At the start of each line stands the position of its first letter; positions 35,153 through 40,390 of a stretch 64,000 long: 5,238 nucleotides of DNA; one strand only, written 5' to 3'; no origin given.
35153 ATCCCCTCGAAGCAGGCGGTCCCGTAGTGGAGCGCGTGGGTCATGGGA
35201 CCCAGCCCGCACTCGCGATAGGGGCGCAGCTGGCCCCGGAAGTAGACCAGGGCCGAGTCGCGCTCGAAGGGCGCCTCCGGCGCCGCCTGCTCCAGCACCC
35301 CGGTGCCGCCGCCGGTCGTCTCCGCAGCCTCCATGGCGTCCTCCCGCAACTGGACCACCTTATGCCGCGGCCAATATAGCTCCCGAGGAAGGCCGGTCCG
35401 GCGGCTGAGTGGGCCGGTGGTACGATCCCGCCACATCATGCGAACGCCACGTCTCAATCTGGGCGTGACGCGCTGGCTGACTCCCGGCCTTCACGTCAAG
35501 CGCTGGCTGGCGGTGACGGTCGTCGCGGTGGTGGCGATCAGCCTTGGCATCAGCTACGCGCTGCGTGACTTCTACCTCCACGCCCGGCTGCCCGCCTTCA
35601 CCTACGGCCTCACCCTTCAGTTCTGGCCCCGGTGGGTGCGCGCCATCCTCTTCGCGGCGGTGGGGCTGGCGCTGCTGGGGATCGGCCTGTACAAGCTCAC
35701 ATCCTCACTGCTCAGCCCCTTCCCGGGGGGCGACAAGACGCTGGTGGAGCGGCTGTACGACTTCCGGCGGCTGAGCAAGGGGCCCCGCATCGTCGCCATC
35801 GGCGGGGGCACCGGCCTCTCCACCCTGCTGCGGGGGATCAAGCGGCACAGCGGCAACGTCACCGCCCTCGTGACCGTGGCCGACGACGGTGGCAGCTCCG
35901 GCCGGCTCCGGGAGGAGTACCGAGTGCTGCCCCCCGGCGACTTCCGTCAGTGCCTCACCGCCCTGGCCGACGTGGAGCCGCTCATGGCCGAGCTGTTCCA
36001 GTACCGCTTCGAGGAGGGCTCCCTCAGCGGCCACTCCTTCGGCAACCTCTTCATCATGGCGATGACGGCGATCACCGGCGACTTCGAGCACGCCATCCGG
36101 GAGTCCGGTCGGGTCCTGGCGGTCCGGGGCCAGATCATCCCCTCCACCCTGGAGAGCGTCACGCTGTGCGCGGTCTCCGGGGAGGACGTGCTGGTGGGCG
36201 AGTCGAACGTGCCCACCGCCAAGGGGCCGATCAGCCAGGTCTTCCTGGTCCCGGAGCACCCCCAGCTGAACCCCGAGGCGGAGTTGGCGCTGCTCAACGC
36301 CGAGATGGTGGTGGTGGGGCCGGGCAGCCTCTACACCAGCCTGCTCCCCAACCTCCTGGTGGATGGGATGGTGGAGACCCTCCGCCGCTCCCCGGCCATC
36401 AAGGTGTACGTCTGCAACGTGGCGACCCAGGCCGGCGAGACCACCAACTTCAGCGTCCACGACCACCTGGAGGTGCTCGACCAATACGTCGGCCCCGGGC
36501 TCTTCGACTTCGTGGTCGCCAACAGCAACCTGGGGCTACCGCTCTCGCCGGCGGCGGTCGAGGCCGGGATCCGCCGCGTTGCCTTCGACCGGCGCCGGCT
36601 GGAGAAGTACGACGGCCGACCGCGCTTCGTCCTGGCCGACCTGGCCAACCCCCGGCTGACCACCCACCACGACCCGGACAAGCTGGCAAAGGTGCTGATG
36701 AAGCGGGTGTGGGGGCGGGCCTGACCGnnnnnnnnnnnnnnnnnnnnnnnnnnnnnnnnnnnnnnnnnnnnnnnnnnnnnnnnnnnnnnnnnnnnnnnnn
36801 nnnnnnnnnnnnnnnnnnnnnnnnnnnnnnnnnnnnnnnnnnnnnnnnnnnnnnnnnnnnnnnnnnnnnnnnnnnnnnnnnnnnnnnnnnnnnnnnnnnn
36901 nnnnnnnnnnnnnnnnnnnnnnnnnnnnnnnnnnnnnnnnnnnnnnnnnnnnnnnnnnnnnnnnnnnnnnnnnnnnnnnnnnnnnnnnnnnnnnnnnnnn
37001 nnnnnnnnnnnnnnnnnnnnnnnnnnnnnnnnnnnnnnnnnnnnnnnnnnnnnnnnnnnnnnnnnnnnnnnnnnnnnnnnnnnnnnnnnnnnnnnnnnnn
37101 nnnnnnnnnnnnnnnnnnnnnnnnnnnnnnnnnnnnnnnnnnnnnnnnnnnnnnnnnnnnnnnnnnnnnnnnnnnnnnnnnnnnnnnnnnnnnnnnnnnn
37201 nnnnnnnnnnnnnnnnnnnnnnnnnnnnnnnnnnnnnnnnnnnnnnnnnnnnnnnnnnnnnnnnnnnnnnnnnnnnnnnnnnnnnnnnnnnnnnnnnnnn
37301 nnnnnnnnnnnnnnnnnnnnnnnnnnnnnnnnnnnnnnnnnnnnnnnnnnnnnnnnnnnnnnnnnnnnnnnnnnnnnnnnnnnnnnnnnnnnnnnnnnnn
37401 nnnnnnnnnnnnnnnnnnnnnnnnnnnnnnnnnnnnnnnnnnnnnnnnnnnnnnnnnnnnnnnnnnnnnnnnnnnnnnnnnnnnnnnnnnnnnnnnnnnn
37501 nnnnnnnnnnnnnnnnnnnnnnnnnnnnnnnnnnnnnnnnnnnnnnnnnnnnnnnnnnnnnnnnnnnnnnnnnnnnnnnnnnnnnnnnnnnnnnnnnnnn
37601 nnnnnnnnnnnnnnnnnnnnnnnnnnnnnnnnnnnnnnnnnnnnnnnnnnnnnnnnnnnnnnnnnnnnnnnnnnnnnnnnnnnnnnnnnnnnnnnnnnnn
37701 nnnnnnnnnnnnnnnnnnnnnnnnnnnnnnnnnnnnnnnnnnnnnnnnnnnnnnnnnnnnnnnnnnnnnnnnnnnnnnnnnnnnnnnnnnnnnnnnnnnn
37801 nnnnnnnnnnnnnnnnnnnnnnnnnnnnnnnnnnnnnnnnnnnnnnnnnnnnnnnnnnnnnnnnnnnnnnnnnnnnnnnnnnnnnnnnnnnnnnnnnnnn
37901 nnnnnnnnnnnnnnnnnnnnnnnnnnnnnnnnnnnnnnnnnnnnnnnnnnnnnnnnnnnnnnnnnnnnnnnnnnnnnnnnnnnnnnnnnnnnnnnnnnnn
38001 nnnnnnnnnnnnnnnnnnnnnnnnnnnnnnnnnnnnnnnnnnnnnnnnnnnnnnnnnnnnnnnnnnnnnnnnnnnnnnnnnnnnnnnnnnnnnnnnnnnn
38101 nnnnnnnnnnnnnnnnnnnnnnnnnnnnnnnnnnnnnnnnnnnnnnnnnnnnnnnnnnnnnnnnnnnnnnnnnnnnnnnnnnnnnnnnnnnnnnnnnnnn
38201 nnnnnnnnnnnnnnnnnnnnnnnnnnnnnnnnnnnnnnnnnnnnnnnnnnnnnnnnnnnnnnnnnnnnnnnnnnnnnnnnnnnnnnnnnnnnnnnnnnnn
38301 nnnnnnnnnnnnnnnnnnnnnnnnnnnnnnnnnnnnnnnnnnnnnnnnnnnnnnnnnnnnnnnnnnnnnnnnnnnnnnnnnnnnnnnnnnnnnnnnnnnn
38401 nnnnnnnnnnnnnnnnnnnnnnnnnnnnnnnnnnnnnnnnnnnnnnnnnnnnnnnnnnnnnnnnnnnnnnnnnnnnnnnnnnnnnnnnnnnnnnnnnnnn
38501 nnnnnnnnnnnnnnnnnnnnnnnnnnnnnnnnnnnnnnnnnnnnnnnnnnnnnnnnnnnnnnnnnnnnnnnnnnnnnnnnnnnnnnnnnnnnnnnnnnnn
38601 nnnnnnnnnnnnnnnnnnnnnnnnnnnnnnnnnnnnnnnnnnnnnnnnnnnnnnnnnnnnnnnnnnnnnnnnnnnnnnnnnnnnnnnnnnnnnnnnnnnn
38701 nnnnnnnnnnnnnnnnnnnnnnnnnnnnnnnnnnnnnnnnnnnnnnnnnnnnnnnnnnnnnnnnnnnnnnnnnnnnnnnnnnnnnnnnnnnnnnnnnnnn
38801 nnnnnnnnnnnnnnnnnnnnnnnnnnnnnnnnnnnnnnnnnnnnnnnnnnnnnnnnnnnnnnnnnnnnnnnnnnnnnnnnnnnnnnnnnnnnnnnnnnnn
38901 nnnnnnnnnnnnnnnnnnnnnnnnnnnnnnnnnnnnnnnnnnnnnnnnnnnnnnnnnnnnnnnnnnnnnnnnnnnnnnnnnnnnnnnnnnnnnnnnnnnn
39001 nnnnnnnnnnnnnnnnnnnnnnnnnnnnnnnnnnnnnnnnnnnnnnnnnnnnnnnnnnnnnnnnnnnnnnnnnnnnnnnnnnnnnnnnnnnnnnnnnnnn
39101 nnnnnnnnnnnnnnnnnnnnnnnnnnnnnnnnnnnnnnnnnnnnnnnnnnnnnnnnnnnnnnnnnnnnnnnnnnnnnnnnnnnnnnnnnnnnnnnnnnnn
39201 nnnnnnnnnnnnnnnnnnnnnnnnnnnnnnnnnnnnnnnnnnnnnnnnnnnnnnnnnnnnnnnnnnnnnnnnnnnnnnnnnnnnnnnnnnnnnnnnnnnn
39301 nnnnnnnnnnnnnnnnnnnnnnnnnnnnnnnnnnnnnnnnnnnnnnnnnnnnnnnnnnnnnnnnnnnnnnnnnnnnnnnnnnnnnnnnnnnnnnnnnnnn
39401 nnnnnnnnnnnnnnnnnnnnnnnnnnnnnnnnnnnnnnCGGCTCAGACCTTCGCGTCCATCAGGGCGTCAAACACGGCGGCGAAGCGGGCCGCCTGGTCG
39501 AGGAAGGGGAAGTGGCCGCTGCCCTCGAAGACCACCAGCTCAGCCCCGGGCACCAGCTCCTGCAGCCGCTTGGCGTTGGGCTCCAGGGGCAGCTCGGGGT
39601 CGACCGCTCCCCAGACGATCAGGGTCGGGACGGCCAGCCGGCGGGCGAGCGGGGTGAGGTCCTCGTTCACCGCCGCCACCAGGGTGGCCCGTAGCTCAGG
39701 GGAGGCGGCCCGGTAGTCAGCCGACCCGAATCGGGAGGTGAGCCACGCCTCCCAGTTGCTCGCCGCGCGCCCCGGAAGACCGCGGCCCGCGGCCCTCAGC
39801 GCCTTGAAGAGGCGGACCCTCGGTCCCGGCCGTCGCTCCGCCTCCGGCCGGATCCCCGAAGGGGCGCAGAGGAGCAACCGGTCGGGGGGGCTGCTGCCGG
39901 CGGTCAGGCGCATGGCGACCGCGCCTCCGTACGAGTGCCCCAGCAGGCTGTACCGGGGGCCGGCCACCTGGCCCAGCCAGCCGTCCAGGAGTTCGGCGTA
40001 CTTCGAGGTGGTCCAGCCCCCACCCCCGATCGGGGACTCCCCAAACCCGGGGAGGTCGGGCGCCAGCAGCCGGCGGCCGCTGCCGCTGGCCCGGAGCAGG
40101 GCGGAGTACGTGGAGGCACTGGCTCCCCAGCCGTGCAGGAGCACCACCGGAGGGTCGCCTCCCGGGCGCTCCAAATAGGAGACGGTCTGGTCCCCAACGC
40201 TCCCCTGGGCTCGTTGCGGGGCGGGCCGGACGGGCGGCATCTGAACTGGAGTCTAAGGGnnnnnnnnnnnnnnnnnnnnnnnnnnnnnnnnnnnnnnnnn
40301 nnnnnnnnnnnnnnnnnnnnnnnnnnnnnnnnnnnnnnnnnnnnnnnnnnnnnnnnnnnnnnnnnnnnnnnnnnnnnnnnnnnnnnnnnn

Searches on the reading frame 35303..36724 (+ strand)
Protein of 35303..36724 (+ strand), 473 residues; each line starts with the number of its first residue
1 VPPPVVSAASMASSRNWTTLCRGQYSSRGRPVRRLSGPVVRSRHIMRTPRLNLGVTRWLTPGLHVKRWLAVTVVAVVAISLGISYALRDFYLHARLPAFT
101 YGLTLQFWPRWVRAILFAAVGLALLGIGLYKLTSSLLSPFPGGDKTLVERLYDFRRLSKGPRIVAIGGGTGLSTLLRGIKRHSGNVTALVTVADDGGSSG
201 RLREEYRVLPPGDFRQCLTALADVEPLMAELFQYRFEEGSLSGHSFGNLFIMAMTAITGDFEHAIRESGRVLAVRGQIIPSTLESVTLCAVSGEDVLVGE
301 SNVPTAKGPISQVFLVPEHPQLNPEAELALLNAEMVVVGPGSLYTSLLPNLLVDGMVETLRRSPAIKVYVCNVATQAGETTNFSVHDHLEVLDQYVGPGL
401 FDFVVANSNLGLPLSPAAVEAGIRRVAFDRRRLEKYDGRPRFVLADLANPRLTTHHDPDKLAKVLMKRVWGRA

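Call 34: search_protein_families(library=ncbifam, proteins=[window:35303-36724:+], max_evalue=0.00001)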
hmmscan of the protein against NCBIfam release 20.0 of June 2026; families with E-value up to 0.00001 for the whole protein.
window:35303-36724:+ (473 aa): 2 families
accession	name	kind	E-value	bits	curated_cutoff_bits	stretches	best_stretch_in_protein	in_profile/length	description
TIGR01826.1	CofD_related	subfamily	2.6e-96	322.7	196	1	163-467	1-307/310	uridine diphosphate-N-acetylglucosamine-binding protein YvcK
TIGR04357.1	CofD_rel_GAK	hypoth_equivalog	7.9e-27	94.6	340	2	160-238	1-83/368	GAK system CofD-like protein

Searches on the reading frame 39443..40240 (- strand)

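Call 34: search_protein_families(library=ncbifam, proteins=[window:39443-40240:-], max_evalue=0.00001)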
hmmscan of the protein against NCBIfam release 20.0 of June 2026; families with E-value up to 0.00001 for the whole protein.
window:39443-40240:- (265 aa): 17 families
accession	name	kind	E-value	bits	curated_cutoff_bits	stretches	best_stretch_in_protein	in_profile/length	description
NF011457.0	PRK14875.1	equivalog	1.3e-26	93.4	307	1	7-133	109-237/372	acetoin dehydrogenase dihydrolipoyllysine-residue acetyltransferase subunit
NF058580.1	lipase_V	equivalog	1.9e-23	83.3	300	1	30-251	26-228/230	EstV family lipase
NF051488.1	bifunc_PcaDC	exception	1.7e-19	70.2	390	1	28-262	11-251/375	bifunctional 3-oxoadipate enol-lactonase/4-carboxymuconolactone decarboxylase PcaDC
TIGR01738.1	bioH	equivalog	4.2e-19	69.2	206.95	2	182-260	167-244/245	pimeloyl-ACP methyl ester esterase BioH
TIGR02427.1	protocat_pcaD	equivalog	7.5e-19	68.1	255.85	1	28-257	12-246/251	3-oxoadipate enol-lactonase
NF050089.1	i_nPHAscl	equivalog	1.6e-18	66.8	300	1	18-124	7-114/288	intracellular short-chain-length polyhydroxyalkanoate depolymerase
NF045632.1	hydroxlase_HsaD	equivalog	3.8e-15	55.6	400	1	15-130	19-140/290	4,5:9,10-diseco-3-hydroxy-5,9,17-trioxoandrosta-1(10),2-diene-4-oate hydrolase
TIGR03695.1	menH_SHCHC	equivalog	8.9e-13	48.2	208.55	1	30-116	3-92/252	2-succinyl-6-hydroxy-2,4-cyclohexadiene-1-carboxylate synthase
TIGR03056.1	bchO_mg_che_rel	equivalog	4e-12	45.7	172.55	1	27-118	27-118/278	alpha/beta fold hydrolase BchO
NF002938.0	PRK03592.1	equivalog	7.9e-12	45.1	241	1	9-116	11-117/298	haloalkane dehalogenase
NF002043.0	PRK00870.1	subfamily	4.6e-11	42.7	265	1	19-156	35-175/302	haloalkane dehalogenase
TIGR01250.1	pro_imino_pep_2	subfamily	1.5e-10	41.2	167.65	1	201-257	229-283/288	proline iminopeptidase-family hydrolase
NF045945.1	ProImpepLactob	equivalog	9.6e-09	35.1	400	0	200-262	231-291/293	proline iminopeptidase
NF051487.1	bifunc_PcaCD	exception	2.1e-08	33.7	430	1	30-261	173-411/413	bifunctional 4-carboxymuconolactone decarboxylase/3-oxoadipate enol-lactonase PcaCD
NF002873.0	PRK03204.1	equivalog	8.7e-08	31.8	466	0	20-112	26-118/286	haloalkane dehalogenase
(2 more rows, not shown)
